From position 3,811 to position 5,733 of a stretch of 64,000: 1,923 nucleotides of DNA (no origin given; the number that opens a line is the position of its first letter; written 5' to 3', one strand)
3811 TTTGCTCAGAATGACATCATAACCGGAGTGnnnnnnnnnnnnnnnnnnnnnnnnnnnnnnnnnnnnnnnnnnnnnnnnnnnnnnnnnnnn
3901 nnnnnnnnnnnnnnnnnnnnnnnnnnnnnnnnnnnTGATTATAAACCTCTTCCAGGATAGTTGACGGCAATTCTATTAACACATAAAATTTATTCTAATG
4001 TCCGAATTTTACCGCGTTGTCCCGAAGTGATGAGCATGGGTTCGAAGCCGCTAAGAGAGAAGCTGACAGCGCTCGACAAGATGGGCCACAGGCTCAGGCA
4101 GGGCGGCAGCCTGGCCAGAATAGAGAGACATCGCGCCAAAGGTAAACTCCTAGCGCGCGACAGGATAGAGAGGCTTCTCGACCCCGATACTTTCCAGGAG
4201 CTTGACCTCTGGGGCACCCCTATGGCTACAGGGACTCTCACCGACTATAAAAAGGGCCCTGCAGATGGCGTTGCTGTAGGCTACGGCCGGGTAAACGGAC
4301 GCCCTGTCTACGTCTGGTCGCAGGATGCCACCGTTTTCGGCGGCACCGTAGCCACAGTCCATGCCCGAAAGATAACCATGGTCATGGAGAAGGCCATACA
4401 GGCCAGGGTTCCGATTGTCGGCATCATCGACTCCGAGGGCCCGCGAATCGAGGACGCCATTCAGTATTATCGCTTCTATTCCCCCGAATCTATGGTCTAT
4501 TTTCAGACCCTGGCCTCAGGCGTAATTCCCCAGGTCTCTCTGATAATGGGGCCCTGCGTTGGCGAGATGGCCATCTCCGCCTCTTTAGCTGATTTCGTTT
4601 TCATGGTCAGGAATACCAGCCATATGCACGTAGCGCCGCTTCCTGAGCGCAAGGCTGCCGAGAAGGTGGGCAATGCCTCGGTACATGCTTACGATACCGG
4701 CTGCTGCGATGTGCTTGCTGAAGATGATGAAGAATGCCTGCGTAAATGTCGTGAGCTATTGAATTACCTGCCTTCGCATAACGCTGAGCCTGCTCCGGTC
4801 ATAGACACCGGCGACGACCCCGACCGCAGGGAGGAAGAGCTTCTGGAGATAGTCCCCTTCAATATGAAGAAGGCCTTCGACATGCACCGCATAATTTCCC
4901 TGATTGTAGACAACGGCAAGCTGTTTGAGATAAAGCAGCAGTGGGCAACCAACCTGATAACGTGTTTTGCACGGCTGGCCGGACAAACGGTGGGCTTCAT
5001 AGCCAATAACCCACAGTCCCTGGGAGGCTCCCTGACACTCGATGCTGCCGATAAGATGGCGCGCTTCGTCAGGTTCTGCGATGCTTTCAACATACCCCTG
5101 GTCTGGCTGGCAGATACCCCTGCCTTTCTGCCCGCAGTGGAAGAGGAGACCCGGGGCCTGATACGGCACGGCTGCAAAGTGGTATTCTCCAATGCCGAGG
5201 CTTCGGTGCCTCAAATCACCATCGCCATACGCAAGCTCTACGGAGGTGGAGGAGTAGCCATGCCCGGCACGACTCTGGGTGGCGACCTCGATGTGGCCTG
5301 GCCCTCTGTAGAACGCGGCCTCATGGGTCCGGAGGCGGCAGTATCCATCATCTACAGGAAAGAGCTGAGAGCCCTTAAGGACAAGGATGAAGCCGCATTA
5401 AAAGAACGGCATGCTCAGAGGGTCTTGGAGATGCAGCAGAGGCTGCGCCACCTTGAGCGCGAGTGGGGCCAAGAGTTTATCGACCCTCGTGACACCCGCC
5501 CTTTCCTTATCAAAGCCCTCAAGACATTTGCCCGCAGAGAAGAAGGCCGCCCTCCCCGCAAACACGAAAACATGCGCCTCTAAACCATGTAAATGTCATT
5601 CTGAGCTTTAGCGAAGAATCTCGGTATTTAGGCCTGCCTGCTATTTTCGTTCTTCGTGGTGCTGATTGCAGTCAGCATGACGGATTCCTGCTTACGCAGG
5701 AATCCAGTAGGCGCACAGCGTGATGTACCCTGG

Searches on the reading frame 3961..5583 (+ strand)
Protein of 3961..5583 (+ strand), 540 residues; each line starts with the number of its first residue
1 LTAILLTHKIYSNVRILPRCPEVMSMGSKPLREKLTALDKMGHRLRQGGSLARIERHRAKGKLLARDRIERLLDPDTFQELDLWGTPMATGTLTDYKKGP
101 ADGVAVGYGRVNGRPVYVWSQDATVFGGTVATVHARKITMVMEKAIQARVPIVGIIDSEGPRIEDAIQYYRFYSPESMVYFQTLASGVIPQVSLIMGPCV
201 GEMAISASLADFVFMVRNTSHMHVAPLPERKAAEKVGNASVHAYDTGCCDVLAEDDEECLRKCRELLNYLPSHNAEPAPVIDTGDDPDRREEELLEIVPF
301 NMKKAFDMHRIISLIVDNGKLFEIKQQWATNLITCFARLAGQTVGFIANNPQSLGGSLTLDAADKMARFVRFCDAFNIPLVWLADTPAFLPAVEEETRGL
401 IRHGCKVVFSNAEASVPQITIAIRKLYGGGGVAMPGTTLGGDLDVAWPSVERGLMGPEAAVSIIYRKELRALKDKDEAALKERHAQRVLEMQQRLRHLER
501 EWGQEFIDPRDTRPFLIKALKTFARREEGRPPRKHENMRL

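Call 56: search_protein_families(library=pfam, max_evalue=0.00001, proteins=[window:3961-5583:+])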
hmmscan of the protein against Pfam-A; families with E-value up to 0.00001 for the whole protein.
window:3961-5583:+ (540 aa): 2 families
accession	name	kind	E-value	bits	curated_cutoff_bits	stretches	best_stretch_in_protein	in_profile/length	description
PF01039.27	Carboxyl_trans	-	3.1e-129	432.2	22.3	1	57-538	2-493/493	Carboxyl transferase domain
PF03255.19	ACCA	-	1.7e-08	34.5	23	1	365-471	135-237/310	Acetyl co-enzyme A carboxylase carboxyltransferase-like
